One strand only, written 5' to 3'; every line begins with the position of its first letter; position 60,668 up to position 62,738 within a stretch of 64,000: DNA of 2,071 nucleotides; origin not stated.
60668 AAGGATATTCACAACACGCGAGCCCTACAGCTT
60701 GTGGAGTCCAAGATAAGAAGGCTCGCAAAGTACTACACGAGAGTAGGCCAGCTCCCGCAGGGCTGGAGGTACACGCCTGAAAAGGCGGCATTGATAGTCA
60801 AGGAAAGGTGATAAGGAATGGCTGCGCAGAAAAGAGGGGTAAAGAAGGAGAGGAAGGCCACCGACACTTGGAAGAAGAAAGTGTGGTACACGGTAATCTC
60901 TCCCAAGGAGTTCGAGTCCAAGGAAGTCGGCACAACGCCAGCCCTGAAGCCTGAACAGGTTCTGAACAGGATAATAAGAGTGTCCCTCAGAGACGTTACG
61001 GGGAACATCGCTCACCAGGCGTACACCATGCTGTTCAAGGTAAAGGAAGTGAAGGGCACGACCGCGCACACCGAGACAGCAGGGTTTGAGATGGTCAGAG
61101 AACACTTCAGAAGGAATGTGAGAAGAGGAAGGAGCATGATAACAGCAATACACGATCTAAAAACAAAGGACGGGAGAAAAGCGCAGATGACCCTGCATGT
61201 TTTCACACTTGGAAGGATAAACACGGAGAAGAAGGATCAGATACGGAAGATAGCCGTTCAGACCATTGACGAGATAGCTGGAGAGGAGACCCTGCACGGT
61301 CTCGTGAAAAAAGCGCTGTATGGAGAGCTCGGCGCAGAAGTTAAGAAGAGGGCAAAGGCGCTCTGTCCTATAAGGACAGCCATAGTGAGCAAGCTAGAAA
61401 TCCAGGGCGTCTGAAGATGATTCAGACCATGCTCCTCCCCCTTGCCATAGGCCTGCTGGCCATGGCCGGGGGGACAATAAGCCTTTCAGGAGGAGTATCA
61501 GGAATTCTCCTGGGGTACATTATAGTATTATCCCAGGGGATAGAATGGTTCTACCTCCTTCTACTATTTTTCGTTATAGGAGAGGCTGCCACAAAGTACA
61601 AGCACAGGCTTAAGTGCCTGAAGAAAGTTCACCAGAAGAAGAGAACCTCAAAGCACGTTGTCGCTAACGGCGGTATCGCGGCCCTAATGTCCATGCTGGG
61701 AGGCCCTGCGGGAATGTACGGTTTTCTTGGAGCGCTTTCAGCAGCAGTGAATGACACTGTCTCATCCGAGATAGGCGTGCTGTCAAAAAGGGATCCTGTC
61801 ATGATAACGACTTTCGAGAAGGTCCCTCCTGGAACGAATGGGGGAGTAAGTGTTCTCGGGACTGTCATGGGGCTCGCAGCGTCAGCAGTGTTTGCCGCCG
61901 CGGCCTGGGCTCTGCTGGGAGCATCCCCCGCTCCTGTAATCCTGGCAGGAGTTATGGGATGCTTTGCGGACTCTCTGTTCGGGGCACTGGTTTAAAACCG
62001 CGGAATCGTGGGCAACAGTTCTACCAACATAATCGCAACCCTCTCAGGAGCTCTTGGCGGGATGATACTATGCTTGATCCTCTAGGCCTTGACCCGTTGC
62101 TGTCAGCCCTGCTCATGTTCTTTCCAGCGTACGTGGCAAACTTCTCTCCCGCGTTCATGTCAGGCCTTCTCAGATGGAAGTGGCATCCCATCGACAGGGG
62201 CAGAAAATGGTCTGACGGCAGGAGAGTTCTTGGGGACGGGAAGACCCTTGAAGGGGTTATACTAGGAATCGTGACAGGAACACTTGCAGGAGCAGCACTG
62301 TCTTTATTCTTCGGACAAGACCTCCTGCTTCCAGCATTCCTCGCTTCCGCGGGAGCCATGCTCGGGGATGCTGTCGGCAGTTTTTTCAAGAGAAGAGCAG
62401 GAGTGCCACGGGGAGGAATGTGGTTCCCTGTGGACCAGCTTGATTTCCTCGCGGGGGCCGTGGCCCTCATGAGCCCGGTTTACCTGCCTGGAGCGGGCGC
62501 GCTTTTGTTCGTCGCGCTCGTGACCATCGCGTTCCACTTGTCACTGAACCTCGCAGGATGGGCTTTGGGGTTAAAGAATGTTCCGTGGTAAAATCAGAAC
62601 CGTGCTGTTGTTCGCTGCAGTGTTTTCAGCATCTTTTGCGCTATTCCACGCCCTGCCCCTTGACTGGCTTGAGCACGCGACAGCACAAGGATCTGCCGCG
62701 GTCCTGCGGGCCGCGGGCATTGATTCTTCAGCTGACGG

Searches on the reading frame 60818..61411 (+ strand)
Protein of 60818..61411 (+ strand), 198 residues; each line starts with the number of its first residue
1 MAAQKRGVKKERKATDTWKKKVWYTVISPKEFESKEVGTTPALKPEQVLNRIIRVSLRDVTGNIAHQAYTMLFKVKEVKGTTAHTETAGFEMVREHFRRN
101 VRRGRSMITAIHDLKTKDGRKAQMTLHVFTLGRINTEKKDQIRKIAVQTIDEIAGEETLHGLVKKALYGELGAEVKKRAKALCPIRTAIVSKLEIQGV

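Call 87: search_protein_families(library=pfam, proteins=[window:60818-61411:+], max_evalue=0.00001)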
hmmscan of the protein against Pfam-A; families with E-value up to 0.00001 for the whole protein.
window:60818-61411:+ (198 aa): 1 family
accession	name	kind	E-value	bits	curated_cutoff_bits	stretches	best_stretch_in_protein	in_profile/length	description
PF01015.23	Ribosomal_S3Ae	-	2.1e-52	177.9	29.3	1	10-195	2-187/191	Ribosomal S3Ae family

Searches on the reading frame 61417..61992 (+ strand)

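Call 87: search_protein_families(library=pfam, proteins=[window:61417-61992:+], max_evalue=0.00001)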
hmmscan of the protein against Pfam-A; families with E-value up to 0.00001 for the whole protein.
window:61417-61992:+ (192 aa): 1 family
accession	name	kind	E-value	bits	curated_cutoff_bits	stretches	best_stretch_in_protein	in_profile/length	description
PF01940.21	DUF92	-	9.5e-48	163.2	27.5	1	7-192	2-208/251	Integral membrane protein DUF92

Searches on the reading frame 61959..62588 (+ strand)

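Call 87: search_protein_families(library=pfam, proteins=[window:61959-62588:+], max_evalue=0.00001)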
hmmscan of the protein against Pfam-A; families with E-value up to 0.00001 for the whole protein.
window:61959-62588:+ (210 aa): 2 families
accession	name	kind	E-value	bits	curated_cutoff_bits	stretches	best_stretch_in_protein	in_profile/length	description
PF01864.22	CarS-like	-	1.7e-33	116.5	22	1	47-210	5-175/175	CDP-archaeol synthase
PF01148.25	CTP_transf_1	-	6e-07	30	24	1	94-149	169-230/264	Cytidylyltransferase family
